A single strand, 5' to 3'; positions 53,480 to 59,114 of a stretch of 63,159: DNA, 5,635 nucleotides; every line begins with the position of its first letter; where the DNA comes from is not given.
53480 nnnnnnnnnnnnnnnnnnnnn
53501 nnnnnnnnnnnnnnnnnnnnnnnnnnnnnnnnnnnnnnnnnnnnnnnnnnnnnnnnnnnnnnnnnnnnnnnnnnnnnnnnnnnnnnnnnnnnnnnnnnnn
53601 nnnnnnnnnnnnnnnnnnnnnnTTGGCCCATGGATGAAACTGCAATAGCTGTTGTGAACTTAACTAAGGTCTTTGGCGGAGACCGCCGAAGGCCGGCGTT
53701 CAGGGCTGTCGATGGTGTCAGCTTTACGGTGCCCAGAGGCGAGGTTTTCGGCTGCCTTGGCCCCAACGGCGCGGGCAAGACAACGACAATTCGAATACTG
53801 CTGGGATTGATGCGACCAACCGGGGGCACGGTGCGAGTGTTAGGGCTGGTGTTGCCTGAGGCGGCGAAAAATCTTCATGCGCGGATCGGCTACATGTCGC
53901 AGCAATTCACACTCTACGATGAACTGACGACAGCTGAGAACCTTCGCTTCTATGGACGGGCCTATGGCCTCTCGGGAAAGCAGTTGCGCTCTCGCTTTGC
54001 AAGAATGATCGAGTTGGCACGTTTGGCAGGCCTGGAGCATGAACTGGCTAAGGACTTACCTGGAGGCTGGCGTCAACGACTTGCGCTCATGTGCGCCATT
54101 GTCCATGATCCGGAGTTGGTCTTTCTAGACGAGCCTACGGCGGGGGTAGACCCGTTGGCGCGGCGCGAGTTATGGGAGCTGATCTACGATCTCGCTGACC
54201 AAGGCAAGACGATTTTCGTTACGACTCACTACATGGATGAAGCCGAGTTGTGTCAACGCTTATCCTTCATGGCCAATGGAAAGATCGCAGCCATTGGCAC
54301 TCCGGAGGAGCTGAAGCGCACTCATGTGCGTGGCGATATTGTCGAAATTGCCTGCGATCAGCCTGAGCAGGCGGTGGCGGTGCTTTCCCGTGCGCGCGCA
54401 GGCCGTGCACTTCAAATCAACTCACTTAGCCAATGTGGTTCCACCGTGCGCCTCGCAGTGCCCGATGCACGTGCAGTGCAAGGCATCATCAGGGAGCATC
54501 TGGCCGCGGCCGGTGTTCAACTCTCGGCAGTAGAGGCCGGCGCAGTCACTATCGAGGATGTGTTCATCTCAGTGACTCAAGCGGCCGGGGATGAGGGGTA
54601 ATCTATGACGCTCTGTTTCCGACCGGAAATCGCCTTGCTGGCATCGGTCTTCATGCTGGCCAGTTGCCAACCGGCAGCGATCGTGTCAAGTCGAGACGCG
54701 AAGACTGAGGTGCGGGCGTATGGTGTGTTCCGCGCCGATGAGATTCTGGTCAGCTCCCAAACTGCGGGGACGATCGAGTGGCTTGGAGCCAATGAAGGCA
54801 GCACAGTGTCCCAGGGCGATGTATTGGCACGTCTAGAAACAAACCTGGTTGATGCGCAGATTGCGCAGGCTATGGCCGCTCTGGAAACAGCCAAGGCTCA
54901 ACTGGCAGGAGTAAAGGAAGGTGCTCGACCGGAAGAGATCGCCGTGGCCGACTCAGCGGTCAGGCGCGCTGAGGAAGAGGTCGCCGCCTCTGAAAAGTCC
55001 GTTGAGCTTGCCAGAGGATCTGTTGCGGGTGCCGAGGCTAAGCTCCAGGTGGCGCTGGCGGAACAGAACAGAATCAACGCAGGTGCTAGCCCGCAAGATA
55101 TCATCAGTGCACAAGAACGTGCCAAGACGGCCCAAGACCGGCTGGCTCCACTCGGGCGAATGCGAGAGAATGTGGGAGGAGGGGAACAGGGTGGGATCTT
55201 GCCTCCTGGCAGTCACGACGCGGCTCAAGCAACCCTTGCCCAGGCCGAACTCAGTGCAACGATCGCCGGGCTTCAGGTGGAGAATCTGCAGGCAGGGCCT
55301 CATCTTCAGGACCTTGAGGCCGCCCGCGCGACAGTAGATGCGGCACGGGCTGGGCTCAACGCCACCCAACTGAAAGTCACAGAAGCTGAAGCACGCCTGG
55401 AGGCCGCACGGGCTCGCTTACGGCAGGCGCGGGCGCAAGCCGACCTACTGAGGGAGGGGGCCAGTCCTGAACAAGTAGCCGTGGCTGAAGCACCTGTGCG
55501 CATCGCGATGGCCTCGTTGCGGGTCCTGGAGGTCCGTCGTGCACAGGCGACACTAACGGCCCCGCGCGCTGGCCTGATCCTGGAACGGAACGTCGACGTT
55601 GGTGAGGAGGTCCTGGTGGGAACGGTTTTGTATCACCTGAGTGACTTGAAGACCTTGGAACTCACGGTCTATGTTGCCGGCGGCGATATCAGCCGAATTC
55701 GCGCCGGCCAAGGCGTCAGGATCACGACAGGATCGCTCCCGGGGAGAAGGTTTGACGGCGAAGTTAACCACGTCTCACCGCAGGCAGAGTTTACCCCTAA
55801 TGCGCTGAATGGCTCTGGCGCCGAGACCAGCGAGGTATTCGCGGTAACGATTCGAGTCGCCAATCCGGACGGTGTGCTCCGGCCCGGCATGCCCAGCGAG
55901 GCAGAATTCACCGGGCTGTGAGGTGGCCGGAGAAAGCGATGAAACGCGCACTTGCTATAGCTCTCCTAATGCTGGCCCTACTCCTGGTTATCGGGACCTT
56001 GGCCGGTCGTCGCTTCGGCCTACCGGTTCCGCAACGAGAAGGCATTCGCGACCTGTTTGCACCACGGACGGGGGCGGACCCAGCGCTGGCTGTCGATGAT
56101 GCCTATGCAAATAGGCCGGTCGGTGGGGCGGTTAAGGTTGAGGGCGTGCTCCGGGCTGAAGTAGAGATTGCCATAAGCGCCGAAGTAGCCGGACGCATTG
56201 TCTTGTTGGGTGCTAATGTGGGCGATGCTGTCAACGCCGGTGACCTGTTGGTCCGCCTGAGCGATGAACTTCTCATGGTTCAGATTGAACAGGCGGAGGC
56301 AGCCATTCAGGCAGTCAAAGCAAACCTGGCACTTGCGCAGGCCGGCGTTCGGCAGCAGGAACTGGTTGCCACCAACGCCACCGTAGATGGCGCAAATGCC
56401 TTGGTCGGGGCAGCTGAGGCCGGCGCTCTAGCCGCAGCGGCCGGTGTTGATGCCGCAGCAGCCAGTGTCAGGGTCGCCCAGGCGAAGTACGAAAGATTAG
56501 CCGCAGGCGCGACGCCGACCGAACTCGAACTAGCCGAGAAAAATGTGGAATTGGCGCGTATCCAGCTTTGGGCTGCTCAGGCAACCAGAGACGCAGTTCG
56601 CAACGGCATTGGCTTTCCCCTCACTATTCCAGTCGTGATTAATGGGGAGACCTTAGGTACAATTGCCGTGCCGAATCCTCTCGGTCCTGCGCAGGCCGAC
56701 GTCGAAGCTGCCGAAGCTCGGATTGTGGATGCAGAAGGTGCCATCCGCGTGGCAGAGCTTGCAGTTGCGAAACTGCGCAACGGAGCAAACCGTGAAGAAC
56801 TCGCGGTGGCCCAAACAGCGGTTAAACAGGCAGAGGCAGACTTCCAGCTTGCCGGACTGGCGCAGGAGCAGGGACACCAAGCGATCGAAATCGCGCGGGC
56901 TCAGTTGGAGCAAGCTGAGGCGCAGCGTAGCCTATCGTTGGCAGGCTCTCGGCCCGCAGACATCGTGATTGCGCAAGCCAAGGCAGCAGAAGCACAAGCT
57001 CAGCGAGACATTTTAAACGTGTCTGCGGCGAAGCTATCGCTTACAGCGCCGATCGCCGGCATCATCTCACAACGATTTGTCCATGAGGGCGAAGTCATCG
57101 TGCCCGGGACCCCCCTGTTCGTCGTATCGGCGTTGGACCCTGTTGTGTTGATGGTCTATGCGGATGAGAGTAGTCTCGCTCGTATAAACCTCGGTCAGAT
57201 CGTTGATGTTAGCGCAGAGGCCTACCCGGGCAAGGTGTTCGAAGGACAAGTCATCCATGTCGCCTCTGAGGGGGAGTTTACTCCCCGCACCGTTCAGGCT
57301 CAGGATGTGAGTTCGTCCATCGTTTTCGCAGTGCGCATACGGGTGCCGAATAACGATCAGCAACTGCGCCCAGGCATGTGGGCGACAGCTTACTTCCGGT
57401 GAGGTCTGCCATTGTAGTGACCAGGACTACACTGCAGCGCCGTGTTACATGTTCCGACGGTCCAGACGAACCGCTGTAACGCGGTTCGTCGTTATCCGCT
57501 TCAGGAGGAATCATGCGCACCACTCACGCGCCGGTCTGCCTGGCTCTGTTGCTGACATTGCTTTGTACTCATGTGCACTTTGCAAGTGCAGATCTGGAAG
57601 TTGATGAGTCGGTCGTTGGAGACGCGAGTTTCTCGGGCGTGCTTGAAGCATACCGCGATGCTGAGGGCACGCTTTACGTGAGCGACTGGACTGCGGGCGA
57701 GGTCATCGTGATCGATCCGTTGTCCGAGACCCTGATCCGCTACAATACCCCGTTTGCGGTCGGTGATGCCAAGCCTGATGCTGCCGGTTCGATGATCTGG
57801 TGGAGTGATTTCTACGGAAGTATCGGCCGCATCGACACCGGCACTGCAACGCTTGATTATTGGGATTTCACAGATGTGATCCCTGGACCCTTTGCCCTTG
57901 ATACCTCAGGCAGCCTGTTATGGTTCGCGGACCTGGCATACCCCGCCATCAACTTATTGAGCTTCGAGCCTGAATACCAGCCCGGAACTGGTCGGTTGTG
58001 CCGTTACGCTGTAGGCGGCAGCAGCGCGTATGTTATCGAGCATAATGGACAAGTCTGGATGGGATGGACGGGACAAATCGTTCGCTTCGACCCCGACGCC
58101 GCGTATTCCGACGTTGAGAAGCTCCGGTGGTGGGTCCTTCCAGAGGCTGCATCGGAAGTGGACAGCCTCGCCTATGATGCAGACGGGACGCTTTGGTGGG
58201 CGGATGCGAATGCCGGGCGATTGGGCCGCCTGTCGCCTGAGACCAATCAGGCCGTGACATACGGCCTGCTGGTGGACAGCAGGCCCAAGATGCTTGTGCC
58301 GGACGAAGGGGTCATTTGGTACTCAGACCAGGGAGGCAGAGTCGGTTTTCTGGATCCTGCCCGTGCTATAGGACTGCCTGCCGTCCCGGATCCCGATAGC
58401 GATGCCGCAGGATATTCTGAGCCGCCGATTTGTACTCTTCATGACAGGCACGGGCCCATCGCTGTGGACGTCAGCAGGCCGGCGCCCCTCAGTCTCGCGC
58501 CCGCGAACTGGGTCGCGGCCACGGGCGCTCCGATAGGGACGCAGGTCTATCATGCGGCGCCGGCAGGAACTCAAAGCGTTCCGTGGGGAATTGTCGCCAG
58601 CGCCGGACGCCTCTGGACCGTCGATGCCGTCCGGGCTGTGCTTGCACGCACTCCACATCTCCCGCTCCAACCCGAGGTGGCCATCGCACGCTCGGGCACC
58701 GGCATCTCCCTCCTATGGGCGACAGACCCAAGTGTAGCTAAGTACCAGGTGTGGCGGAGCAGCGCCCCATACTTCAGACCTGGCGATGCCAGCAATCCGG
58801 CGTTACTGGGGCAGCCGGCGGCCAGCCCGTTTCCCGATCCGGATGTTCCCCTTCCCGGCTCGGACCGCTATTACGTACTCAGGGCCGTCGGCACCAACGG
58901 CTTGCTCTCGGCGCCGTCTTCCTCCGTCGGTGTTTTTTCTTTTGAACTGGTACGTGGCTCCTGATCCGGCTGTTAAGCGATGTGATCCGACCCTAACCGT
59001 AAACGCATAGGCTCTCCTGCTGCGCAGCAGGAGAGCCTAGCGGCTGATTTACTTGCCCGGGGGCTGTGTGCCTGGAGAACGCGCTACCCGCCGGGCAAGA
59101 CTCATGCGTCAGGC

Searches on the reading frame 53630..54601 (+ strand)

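Call 76: search_protein_families(library=pfam, proteins=[window:53630-54601:+], max_evalue=0.0001)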
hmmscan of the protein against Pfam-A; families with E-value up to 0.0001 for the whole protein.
window:53630-54601:+ (323 aa): 3 families
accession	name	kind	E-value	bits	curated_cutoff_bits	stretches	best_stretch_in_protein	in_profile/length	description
PF00005.33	ABC_tran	-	3.3e-29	102.7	25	1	28-171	2-137/137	ABC transporter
PF13304.12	AAA_21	-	8.8e-11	42.8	27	1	149-200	243-298/304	AAA domain, putative AbiEii toxin, Type IV TA system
PF13732.12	DrrA1-3_C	-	6.4e-05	24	27.4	0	223-316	1-81/81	ATP-binding protein DrrA1-3-like, C-terminal domain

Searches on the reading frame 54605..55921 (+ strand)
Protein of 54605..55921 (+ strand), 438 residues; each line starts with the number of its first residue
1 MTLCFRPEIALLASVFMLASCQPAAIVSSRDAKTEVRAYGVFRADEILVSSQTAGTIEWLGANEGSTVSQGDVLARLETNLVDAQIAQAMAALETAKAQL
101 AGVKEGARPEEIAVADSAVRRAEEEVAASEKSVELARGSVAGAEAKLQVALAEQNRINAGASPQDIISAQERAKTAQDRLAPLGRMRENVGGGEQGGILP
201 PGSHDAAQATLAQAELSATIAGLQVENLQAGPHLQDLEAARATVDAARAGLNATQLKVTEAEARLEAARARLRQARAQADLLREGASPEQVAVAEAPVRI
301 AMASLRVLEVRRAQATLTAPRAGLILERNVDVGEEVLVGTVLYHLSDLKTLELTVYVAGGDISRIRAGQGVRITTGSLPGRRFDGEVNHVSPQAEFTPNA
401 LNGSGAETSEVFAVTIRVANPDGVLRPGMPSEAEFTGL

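Call 76: search_protein_families(library=pfam, proteins=[window:54605-55921:+], max_evalue=0.0001)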
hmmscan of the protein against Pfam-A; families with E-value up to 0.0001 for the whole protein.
window:54605-55921:+ (438 aa): 3 families
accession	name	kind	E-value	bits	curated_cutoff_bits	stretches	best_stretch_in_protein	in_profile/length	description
PF16576.10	HlyD_D23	-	4.2e-18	65.8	30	1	304-429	98-212/214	Barrel-sandwich domain of CusB or HlyD membrane-fusion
PF13437.12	HlyD_3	-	1.2e-15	58.6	22.2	1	316-428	1-106/106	HlyD family secretion protein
PF00364.28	Biotin_lipoyl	-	6.2e-07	29.6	22.1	0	49-77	45-73/73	Biotin-requiring enzyme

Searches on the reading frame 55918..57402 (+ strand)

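Call 76: search_protein_families(library=pfam, proteins=[window:55918-57402:+], max_evalue=0.0001)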
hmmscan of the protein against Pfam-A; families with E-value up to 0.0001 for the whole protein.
window:55918-57402:+ (494 aa): 3 families
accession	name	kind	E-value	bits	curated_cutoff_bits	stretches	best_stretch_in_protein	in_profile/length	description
PF16576.10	HlyD_D23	-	4.4e-21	75.6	30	1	352-489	92-214/214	Barrel-sandwich domain of CusB or HlyD membrane-fusion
PF13437.12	HlyD_3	-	3.2e-13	50.8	22.2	1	375-486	2-106/106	HlyD family secretion protein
PF00364.28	Biotin_lipoyl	-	2.5e-06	27.6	22.1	0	83-114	42-73/73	Biotin-requiring enzyme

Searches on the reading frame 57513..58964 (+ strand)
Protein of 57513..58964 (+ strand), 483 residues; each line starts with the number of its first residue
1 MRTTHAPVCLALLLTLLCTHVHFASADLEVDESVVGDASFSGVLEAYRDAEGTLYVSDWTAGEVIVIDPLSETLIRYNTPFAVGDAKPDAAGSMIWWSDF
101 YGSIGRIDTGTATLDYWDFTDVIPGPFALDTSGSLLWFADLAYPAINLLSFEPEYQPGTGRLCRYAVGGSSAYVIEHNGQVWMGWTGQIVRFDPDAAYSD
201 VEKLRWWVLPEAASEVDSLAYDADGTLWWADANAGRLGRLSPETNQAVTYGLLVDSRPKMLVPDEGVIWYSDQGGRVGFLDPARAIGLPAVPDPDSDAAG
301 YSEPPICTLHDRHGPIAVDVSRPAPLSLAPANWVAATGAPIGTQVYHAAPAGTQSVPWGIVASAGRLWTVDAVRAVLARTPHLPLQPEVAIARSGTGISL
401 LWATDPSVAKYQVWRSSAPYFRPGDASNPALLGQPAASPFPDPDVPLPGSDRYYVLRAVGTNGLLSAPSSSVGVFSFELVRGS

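Call 76: search_protein_families(library=pfam, proteins=[window:57513-58964:+], max_evalue=0.0001)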
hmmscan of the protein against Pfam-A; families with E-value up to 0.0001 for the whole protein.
window:57513-58964:+ (483 aa): 2 families
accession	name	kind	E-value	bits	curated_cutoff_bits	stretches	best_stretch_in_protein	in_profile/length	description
PF24684.1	Vgb_lyase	-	2.7e-06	26.9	50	1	95-297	68-266/290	Virginiamycin B lyase family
PF08450.18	SGL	-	2.9e-06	27.5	26.3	0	186-246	155-216/246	SMP-30/Gluconolactonase/LRE-like region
